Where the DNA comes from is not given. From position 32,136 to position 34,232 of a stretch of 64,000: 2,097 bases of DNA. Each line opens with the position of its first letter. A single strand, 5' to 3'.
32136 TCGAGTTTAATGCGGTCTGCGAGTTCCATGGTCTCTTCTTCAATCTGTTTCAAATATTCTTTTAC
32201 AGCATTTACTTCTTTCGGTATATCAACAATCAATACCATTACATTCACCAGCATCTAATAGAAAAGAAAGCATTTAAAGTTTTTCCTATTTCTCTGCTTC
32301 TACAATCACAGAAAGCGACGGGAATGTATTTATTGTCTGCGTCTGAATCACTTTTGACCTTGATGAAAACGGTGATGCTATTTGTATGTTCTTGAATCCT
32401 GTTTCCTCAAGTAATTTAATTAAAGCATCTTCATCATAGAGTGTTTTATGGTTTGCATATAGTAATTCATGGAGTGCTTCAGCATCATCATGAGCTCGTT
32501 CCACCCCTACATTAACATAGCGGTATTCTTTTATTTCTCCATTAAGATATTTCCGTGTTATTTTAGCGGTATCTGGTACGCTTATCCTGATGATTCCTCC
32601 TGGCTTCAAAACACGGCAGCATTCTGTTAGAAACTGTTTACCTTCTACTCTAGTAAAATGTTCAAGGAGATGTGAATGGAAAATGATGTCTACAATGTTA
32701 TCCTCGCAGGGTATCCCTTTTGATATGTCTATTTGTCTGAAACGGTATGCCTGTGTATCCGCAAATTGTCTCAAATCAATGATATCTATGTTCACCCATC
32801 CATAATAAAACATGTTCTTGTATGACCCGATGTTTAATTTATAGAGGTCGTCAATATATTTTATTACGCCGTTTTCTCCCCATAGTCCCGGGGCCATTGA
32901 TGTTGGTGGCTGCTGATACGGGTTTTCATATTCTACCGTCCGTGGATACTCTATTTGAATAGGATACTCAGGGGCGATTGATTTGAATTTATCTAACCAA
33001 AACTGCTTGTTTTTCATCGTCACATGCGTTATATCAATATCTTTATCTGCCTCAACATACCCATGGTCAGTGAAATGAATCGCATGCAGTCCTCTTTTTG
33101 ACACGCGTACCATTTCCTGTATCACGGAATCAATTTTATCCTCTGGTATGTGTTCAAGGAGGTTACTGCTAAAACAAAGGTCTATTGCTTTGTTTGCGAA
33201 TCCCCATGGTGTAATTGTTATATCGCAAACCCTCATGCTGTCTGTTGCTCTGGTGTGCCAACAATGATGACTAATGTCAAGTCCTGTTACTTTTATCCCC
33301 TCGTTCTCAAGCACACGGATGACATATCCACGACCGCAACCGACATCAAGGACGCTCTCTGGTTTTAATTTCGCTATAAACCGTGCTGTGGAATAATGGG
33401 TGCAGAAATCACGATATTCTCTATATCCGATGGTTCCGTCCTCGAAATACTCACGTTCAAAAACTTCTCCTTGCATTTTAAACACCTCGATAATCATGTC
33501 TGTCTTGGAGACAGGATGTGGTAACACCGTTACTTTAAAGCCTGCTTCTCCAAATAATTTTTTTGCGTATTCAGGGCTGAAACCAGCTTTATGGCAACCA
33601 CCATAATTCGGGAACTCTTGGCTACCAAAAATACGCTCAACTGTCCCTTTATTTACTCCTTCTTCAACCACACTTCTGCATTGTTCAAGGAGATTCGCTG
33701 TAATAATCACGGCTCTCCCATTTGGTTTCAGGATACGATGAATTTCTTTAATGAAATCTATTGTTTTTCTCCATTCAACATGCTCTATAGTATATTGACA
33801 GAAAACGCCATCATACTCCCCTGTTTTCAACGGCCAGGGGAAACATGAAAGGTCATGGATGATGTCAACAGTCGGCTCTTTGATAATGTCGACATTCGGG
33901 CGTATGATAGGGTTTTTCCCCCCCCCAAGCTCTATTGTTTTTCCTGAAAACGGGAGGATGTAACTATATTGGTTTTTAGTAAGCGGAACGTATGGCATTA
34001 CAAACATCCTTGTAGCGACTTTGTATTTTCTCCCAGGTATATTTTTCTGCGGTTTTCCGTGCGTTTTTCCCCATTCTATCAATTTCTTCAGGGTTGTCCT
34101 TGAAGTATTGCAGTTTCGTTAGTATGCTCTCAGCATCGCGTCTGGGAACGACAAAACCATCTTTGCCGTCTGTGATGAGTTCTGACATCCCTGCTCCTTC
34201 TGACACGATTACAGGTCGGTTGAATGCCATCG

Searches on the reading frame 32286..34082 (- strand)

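Call 13: search_protein_families(library=phrogs, proteins=[window:32286-34082:-], max_evalue=0.001)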
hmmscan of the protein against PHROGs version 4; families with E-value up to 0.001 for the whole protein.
window:32286-34082:- (598 aa): 7 families
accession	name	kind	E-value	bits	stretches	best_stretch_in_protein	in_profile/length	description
phrog_27380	-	other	2.1e-18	67.8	1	201-368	48-231/285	methyltransferase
phrog_4752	-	other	1.7e-14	54.7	1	228-337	40-159/241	tRNA methyltransferase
phrog_22502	-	other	3.6e-12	47.6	1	235-330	67-167/276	methyltransferase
phrog_6636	-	other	8e-10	39.4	0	43-123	30-106/177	methyltransferase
phrog_24759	-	other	2.6e-06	28.4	1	285-369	94-182/204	methyltransferase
phrog_5399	-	other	3e-06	28.1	0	440-524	20-102/149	SAM-dependent methyltransferase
phrog_3382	-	other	0.00015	22.1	1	233-348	40-156/207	methyltransferase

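Call 14: search_protein_families(library=pfam, proteins=[window:32286-34082:-], max_evalue=0.001)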
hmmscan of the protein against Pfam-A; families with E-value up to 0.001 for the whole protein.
window:32286-34082:- (598 aa): 11 families
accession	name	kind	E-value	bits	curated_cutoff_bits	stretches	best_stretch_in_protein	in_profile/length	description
PF08241.18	Methyltransf_11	-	2e-33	115.3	21.2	3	245-331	1-90/95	Methyltransferase domain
PF13649.12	Methyltransf_25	-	5.6e-29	101.1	27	3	244-331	1-96/97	Methyltransferase domain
PF13489.12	Methyltransf_23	-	3.2e-25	89.2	27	3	233-335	14-115/164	Methyltransferase domain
PF13847.12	Methyltransf_31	-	2e-18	66.9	27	2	445-506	55-115/145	Methyltransferase domain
PF08242.18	Methyltransf_12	-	4.4e-18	66.3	30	1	245-330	1-94/98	Methyltransferase domain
PF02353.26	CMAS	-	3.4e-08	33.6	27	1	242-332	64-161/273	Mycolic acid cyclopropane synthetase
PF05148.21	Methyltransf_8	-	3.6e-08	34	27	0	448-547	108-198/219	Hypothetical methyltransferase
PF01209.24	Ubie_methyltran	-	1.1e-07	31.8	20.1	0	456-568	109-218/233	ubiE/COQ5 methyltransferase family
PF07021.18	MetW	-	2e-05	24.7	21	1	243-344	16-116/193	Methionine biosynthesis protein MetW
PF05891.18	Methyltransf_PK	-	3e-05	24.1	27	0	85-127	118-160/218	AdoMet dependent proline di-methyltransferase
PF20922.3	Anamorsin_N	-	0.00029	21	27.1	0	465-503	53-90/163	Anamorsin, N-terminal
